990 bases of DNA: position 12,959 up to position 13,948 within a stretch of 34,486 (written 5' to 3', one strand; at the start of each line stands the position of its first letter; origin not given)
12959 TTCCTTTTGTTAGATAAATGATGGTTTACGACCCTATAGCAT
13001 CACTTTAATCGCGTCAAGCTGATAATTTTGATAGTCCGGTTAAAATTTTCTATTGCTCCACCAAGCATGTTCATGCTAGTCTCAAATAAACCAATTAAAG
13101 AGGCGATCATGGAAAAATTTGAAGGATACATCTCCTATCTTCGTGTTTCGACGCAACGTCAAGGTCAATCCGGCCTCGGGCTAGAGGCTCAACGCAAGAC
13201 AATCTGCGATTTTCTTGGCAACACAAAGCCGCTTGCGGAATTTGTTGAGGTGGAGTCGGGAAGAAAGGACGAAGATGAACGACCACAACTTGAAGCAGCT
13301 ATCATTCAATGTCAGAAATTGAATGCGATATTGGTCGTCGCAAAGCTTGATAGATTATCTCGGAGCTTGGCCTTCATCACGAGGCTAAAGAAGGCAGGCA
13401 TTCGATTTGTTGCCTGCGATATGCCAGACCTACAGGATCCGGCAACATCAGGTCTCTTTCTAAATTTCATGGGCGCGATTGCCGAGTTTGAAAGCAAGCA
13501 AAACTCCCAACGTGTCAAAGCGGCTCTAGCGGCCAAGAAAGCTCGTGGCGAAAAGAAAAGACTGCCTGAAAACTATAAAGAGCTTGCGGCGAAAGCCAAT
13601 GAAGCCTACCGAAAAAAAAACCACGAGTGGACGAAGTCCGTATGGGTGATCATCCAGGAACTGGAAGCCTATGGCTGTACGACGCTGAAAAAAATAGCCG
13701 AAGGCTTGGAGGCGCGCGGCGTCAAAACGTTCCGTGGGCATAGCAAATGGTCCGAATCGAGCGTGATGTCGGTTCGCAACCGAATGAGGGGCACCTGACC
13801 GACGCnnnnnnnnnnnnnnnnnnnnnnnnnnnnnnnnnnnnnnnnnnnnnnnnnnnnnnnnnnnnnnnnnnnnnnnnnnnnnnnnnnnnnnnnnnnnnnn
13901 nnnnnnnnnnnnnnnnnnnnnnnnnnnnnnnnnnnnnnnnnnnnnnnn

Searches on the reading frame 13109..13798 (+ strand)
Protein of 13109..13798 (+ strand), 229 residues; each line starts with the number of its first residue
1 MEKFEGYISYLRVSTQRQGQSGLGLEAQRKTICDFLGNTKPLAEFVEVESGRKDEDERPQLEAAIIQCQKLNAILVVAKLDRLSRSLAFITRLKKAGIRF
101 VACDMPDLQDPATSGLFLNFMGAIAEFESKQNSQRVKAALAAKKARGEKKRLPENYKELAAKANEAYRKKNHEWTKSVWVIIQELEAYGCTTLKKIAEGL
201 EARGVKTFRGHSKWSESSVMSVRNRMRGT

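Call 7: search_protein_families(library=pfam, proteins=[window:13109-13798:+], max_evalue=0.01)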
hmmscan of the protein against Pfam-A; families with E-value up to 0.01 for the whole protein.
window:13109-13798:+ (229 aa): 1 family
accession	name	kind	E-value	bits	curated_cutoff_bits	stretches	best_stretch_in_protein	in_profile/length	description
PF00239.26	Resolvase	-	4e-28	98.8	23.3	1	8-148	2-144/145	Resolvase, N terminal domain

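Call 10: find_encoding_contigs(protein=window:13109-13798:+, flank=10000, max_places=10)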
Protein window:13109-13798:+ (229 aa): 1 contig read that carries it; 1 place shown.
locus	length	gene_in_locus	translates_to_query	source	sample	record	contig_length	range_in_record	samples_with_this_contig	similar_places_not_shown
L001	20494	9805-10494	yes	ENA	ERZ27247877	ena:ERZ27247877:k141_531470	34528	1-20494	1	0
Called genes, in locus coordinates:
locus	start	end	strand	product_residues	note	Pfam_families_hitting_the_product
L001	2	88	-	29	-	?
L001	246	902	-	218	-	PF13730:HTH_36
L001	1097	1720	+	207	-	-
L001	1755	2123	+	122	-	PF13560:HTH_31, PF12844:HTH_19, PF13443:HTH_26 (weak), PF01381:HTH_3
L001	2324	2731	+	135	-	-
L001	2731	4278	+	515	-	-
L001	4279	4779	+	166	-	-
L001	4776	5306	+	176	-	PF12844:HTH_19 (weak), PF13560:HTH_31 (faint), PF01381:HTH_3 (faint)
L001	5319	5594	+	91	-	-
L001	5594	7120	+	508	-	PF12236:Head-tail_con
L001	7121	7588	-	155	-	PF00959:Phage_lysozyme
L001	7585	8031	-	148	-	-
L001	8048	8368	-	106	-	PF19905:DUF6378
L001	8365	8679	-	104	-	-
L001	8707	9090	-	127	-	-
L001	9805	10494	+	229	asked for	PF00239:Resolvase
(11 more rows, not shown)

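Call 11: find_related_loci(query=window:13109-13795:+, collection=viral_contigs, flank=6000)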
Query window:13109-13795:+ (229 aa) in viral_contigs; peptide patterns used: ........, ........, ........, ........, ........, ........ (x = any residue, [..] = any of these).
1 stretches matched a pattern, but none encodes a relative of the query by tblastn (E <= 1e-3).

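Call 12: find_homologous_proteins(query=window:13109-13795:+, max_evalue=1e-10)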
Query window:13109-13795:+ (229 aa): 7687 proteins with E <= 1e-10 among 8000 candidates; the best 120 are listed.
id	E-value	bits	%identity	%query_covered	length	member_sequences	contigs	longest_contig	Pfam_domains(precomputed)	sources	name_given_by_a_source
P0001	4.0e-145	499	100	100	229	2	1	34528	PF00239.27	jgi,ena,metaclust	metaclust:\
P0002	6.4e-59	217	48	97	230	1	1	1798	PF00239.27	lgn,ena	-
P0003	2.0e-58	215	48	97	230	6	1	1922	PF00239.27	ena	-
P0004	2.4e-58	215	48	97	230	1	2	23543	PF00239.27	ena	-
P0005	6.0e-58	214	50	96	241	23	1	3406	PF00239.27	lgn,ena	-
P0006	1.0e-57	213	48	97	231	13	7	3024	PF00239.27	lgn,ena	-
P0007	5.7e-57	211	48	96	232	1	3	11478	PF00239.27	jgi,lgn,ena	-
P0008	5.1e-56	208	49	96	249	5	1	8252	PF00239.27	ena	-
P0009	4.8e-54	201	47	97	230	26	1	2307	PF00239.27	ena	-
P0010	9.0e-54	200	46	96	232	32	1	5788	PF00239.27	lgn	-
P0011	7.5e-50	187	47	97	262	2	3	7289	PF00239.27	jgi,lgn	jgi:DNA invertase Pin-like site-specific DNA recombinase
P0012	2.6e-48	182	48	96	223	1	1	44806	PF00239.27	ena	-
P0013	1.6e-47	180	46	97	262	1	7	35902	PF00239.27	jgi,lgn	-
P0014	3.2e-47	179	49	98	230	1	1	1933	PF00239.27,PF20552.5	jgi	jgi:DNA invertase Pin-like site-specific DNA recombinase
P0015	5.9e-47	178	49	95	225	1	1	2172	PF00239.27,PF20552.5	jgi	jgi:DNA invertase Pin-like site-specific DNA recombinase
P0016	6.9e-47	178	46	96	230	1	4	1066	PF00239.27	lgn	-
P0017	1.1e-46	177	46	96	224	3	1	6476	PF00239.27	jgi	jgi:DNA invertase Pin-like site-specific DNA recombinase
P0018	1.8e-46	176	46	95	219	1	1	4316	PF00239.27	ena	-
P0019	1.9e-46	176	48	95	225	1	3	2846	PF00239.27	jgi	jgi:DNA invertase Pin-like site-specific DNA recombinase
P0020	2.3e-46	176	48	95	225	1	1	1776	PF00239.27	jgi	jgi:DNA invertase Pin-like site-specific DNA recombinase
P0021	2.9e-46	176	46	98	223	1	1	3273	PF00239.27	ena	-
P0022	4.4e-46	175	45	96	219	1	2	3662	PF00239.27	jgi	jgi:DNA invertase Pin-like site-specific DNA recombinase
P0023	8.8e-46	174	46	97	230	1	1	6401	PF00239.27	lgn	-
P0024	9.4e-46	174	47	98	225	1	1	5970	PF00239.27,PF20552.5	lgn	-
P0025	1.4e-45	173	45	96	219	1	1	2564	PF00239.27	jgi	jgi:DNA invertase Pin-like site-specific DNA recombinase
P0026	1.5e-45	173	45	96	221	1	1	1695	PF00239.27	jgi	jgi:DNA invertase Pin-like site-specific DNA recombinase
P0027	1.6e-45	173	44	94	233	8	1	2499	PF00239.27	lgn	-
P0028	1.9e-45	173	45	96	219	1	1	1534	PF00239.27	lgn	-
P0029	2.5e-45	173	44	96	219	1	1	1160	PF00239.27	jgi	jgi:DNA invertase Pin-like site-specific DNA recombinase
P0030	2.6e-45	173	45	96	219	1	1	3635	PF00239.27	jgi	jgi:DNA invertase Pin-like site-specific DNA recombinase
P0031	3.2e-45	172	46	96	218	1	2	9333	PF00239.27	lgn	-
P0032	3.3e-45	172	47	96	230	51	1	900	PF00239.27,PF20552.5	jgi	jgi:DNA invertase Pin-like site-specific DNA recombinase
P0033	3.6e-45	172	46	98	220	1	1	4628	PF00239.27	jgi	jgi:DNA invertase Pin-like site-specific DNA recombinase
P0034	4.0e-45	172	47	98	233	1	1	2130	PF00239.27,PF20552.5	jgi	jgi:DNA invertase Pin-like site-specific DNA recombinase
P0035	4.9e-45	172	46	98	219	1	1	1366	PF00239.27,PF20552.5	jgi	jgi:DNA invertase Pin-like site-specific DNA recombinase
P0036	5.9e-45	171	45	95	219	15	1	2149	PF00239.27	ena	-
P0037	6.6e-45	171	44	96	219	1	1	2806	PF00239.27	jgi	jgi:DNA invertase Pin-like site-specific DNA recombinase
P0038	6.7e-45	171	48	99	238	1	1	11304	PF00239.27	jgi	jgi:DNA invertase Pin-like site-specific DNA recombinase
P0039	1.2e-44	170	47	96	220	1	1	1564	PF00239.27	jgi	jgi:DNA invertase Pin-like site-specific DNA recombinase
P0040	1.3e-44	170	45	95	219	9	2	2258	PF00239.27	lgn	-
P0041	1.3e-44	170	47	96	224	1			PF00239.27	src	-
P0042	1.3e-44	170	46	100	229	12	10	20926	PF00239.27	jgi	jgi:DNA invertase Pin-like site-specific DNA recombinase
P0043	1.4e-44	170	45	96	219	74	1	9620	PF00239.27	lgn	-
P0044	2.0e-44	170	47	98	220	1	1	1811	PF00239.27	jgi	jgi:DNA invertase Pin-like site-specific DNA recombinase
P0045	2.1e-44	170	47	94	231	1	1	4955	PF00239.27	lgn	-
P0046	2.2e-44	170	43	96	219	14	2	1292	PF00239.27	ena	-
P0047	2.2e-44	170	47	97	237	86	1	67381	PF00239.27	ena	-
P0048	2.2e-44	170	45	97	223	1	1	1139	PF00239.27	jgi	jgi:DNA invertase Pin-like site-specific DNA recombinase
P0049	2.5e-44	169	46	98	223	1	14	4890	PF00239.27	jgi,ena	jgi:DNA invertase Pin-like site-specific DNA recombinase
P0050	2.9e-44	169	45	98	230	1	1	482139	PF07508.20,PF00239.27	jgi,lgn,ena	-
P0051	3.0e-44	169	46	98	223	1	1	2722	PF00239.27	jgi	jgi:DNA invertase Pin-like site-specific DNA recombinase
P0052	3.2e-44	169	47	97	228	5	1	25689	PF00239.27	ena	-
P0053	3.4e-44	169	48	99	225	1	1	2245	PF00239.27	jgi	jgi:DNA invertase Pin-like site-specific DNA recombinase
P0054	3.6e-44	169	48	93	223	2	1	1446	PF00239.27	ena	-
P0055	3.6e-44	169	45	96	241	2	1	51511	PF00239.27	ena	-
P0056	3.7e-44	169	46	96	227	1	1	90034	PF00239.27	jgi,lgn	jgi:DNA invertase Pin-like site-specific DNA recombinase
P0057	3.8e-44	169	44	97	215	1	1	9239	PF07508.20,PF00239.27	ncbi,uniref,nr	ncbi:recombinase family protein [Sneathiella aquimaris]|uniref:recombinase family protein n=1 Tax=Sn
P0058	4.5e-44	169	46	96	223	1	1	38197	PF00239.27,PF20552.5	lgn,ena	-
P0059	4.7e-44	168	48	93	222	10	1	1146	PF00239.27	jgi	jgi:DNA invertase Pin-like site-specific DNA recombinase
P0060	5.2e-44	168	47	98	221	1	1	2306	PF07508.20,PF00239.27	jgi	jgi:DNA invertase Pin-like site-specific DNA recombinase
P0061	5.3e-44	168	47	94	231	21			PF00239.27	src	-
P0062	5.5e-44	168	46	99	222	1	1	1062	PF00239.27,PF20552.5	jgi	jgi:DNA invertase Pin-like site-specific DNA recombinase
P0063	5.5e-44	168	46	96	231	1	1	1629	PF00239.27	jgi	jgi:DNA invertase Pin-like site-specific DNA recombinase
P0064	5.6e-44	168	45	95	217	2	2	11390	PF00239.27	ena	-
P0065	5.9e-44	168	45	98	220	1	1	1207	PF00239.27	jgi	jgi:DNA invertase Pin-like site-specific DNA recombinase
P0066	6.0e-44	168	46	96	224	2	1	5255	PF00239.27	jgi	jgi:DNA invertase Pin-like site-specific DNA recombinase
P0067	6.0e-44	168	45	96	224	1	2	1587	PF00239.27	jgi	jgi:DNA invertase Pin-like site-specific DNA recombinase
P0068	6.1e-44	168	46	96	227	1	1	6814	PF00239.27,PF20552.5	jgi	jgi:DNA invertase Pin-like site-specific DNA recombinase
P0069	6.2e-44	168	47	96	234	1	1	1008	PF00239.27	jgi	jgi:DNA invertase Pin-like site-specific DNA recombinase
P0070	6.8e-44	168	46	98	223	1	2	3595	PF00239.27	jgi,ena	jgi:DNA invertase Pin-like site-specific DNA recombinase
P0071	6.9e-44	168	45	98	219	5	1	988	PF00239.27,PF20552.5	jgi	jgi:DNA invertase Pin-like site-specific DNA recombinase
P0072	7.0e-44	168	46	98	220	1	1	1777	PF00239.27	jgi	jgi:DNA invertase Pin-like site-specific DNA recombinase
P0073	7.3e-44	168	46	96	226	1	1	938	PF00239.27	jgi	jgi:DNA invertase Pin-like site-specific DNA recombinase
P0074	7.5e-44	168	46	96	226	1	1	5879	PF00239.27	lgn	-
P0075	8.0e-44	168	46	94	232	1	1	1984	PF00239.27,PF20552.5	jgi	jgi:DNA invertase Pin-like site-specific DNA recombinase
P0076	8.2e-44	168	46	96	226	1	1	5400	PF00239.27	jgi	jgi:DNA invertase Pin-like site-specific DNA recombinase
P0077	8.3e-44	168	45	94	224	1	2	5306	PF00239.27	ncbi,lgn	-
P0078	8.3e-44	168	46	96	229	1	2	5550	PF00239.27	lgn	-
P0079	8.6e-44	168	47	95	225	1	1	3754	PF07508.20,PF00239.27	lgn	-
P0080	9.9e-44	167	45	96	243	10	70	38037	PF00239.27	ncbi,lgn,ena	-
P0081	1.2e-43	167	45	97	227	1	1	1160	PF00239.27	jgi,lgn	jgi:DNA invertase Pin-like site-specific DNA recombinase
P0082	1.2e-43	167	48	96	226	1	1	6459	PF07508.20,PF00239.27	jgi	jgi:DNA invertase Pin-like site-specific DNA recombinase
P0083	1.5e-43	167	48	96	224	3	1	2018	PF00239.27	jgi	jgi:DNA invertase Pin-like site-specific DNA recombinase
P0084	1.6e-43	167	46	94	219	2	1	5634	PF07508.20,PF00239.27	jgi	jgi:DNA invertase Pin-like site-specific DNA recombinase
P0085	1.8e-43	167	46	96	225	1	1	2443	PF00239.27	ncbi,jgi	jgi:DNA invertase Pin-like site-specific DNA recombinase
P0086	1.8e-43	167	48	94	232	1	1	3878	PF00239.27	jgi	jgi:DNA invertase Pin-like site-specific DNA recombinase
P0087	2.3e-43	166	47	96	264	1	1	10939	PF00239.27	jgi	jgi:DNA invertase Pin-like site-specific DNA recombinase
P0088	2.4e-43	166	46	96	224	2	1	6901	PF07508.20,PF00239.27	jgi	-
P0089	2.5e-43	166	47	94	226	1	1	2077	PF00239.27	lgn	-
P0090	2.9e-43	166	44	96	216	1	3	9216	PF00239.27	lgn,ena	-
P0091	2.9e-43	166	46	96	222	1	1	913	PF00239.27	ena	-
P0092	3.0e-43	166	46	96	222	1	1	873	PF00239.27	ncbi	-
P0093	3.2e-43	166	46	94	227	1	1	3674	PF07508.20,PF00239.27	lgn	-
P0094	3.3e-43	166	46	96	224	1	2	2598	PF00239.27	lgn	-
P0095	3.6e-43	166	46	96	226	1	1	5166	PF00239.27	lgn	-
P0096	3.7e-43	166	-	-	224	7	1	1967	PF00239.27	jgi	jgi:DNA invertase Pin-like site-specific DNA recombinase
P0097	3.7e-43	166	45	96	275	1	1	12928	PF00239.27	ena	-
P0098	3.9e-43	166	45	99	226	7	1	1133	PF00239.27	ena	-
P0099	4.2e-43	165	45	100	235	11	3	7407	PF00239.27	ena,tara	tara:strand:- start:847 stop:1554 length:708 start_codon:yes stop_codon:yes gene_type:complete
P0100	4.3e-43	165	44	96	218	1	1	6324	PF00239.27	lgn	-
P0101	5.1e-43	165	46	94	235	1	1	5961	PF00239.27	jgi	jgi:DNA invertase Pin-like site-specific DNA recombinase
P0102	5.4e-43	165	44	98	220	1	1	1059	PF00239.27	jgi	jgi:DNA invertase Pin-like site-specific DNA recombinase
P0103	5.7e-43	165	46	96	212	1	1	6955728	PF00239.27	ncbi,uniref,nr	ncbi:recombinase family protein [Bremerella sp. P1]|uniref:recombinase family protein n=1 Tax=Bremer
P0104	6.1e-43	165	45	95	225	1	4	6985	PF00239.27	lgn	-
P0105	6.4e-43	165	46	96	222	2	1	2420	PF00239.27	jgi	jgi:DNA invertase Pin-like site-specific DNA recombinase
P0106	6.8e-43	165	-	-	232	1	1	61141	PF00239.27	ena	-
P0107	7.8e-43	165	47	94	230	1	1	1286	PF00239.27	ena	-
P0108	8.0e-43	164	46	97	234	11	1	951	PF00239.27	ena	-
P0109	8.1e-43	164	46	97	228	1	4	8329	PF00239.27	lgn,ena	-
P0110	8.4e-43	164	42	96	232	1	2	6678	PF00239.27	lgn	-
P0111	8.7e-43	164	46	96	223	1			PF00239.27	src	-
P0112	8.9e-43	164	47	97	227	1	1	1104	PF00239.27,PF20552.5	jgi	jgi:DNA invertase Pin-like site-specific DNA recombinase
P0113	9.5e-43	164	45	96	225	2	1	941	PF00239.27,PF20552.5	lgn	-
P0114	9.8e-43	164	46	96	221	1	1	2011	PF00239.27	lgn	-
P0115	1.0e-42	164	44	97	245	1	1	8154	PF07508.20,PF00239.27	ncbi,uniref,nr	ncbi:recombinase family protein [Methylobacterium sp. E-046]|uniref:recombinase family protein n=1 T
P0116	1.1e-42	164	46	93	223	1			PF00239.27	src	-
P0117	1.1e-42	164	46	97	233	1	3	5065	PF00239.27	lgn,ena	-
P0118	1.2e-42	164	46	98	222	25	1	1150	PF00239.27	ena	-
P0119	1.3e-42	164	47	93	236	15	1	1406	PF07508.20,PF00239.27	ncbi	-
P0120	1.4e-42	164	44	94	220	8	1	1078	PF00239.27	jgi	jgi:DNA invertase Pin-like site-specific DNA recombinase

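Call 13: find_encoding_contigs(protein=P0004, flank=6000, max_places=4)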
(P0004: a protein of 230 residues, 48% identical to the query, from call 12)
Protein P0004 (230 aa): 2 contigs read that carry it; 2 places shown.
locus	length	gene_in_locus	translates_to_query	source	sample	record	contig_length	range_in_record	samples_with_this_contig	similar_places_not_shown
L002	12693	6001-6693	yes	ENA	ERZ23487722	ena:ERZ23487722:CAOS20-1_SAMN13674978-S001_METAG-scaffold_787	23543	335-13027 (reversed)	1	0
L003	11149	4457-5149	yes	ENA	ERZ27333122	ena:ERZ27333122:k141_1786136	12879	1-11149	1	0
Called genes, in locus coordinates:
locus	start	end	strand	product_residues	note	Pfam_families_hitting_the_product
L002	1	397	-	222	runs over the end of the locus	PF13730:HTH_36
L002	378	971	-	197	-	-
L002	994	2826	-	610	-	PF13481:AAA_25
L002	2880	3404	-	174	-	-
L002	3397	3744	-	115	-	-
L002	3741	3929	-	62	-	PF19891:DUF6364 (weak)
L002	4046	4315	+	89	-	-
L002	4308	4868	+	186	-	-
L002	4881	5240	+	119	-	PF26991:DUF8317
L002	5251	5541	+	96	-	-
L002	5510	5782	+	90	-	-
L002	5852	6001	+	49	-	-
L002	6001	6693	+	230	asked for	PF00239:Resolvase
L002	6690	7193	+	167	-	-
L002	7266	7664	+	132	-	-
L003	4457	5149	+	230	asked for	PF00239:Resolvase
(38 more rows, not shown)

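Call 14: find_encoding_contigs(protein=P0007, flank=6000, max_places=4)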
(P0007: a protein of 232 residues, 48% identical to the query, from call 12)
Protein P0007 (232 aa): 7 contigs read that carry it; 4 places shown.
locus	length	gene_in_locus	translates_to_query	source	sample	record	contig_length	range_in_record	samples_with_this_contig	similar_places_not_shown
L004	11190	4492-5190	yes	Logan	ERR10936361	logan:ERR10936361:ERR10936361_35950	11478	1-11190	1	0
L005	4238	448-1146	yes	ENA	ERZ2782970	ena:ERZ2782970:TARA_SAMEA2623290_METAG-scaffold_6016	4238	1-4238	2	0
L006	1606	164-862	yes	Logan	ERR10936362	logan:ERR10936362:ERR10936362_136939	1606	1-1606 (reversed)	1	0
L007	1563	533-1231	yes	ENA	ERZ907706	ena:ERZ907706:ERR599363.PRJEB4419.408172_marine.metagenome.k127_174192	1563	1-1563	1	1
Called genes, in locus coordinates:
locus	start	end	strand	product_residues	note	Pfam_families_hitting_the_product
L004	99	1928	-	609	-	PF13481:AAA_25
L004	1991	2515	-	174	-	-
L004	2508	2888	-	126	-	PF24608:PDDEXK_15 (faint)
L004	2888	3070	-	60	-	PF07878:RHH_5 (weak)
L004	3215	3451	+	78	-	-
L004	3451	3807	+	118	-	-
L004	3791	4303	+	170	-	-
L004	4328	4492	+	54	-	-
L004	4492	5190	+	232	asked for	PF00239:Resolvase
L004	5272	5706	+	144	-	PF07486:Hydrolase_2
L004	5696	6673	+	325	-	-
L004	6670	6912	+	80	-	PF01726:LexA_DNA_bind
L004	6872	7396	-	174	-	PF05838:Glyco_hydro_108, PF09374:PG_binding_3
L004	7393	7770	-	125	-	-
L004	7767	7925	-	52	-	-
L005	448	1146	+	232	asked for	PF00239:Resolvase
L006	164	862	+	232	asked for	PF00239:Resolvase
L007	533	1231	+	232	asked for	PF00239:Resolvase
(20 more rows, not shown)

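Call 15: find_encoding_contigs(protein=P0012, flank=6000, max_places=4)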
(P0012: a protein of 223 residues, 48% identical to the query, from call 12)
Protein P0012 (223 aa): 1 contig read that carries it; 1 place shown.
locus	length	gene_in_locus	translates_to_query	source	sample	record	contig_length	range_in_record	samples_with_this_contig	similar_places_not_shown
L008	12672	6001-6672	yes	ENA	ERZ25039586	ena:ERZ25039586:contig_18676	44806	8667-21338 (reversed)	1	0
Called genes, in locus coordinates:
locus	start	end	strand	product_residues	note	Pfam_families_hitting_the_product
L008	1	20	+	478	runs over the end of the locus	PF06863:DUF1254, PF06742:DUF1214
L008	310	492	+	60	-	-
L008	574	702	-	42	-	-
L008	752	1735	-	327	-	PF04392:ABC_sub_bind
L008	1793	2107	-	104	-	PF00072:Response_reg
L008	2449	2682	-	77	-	PF01381:HTH_3, PF12844:HTH_19 (weak)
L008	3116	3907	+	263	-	PF01209:Ubie_methyltran, PF13489:Methyltransf_23, PF03141:Methyltransf_29 (weak), PF08241:Methyltransf_11, PF08242:Methyltransf_12, PF13649:Methyltransf_25, PF13847:Methyltransf_31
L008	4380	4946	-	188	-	PF01152:Bac_globin (weak)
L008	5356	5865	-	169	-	-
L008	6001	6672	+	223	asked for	PF00239:Resolvase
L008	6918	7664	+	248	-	PF12686:DUF3800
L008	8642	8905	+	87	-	-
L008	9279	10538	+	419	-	PF00512:HisKA, PF02518:HATPase_c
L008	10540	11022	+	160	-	PF00072:Response_reg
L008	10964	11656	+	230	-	PF00158:Sigma54_activat, PF14532:Sigma54_activ_2, PF00004:AAA (weak), PF07728:AAA_5 (weak), PF25601:AAA_lid_14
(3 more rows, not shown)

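Call 17: search_solved_structures(query=window:13109-13795:+, max_evalue=0.001, show_alignments=2)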
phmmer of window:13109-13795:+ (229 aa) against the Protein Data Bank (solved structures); distinct sequences matched with E-value up to 0.001: 3.
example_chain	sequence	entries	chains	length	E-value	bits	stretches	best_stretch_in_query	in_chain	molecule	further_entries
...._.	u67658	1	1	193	8.8e-08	35.2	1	50-150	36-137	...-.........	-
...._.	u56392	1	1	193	1.4e-07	34.5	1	55-149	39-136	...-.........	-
3bvp_A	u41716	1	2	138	0.00068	22.5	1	9-129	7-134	TP901-1 Integrase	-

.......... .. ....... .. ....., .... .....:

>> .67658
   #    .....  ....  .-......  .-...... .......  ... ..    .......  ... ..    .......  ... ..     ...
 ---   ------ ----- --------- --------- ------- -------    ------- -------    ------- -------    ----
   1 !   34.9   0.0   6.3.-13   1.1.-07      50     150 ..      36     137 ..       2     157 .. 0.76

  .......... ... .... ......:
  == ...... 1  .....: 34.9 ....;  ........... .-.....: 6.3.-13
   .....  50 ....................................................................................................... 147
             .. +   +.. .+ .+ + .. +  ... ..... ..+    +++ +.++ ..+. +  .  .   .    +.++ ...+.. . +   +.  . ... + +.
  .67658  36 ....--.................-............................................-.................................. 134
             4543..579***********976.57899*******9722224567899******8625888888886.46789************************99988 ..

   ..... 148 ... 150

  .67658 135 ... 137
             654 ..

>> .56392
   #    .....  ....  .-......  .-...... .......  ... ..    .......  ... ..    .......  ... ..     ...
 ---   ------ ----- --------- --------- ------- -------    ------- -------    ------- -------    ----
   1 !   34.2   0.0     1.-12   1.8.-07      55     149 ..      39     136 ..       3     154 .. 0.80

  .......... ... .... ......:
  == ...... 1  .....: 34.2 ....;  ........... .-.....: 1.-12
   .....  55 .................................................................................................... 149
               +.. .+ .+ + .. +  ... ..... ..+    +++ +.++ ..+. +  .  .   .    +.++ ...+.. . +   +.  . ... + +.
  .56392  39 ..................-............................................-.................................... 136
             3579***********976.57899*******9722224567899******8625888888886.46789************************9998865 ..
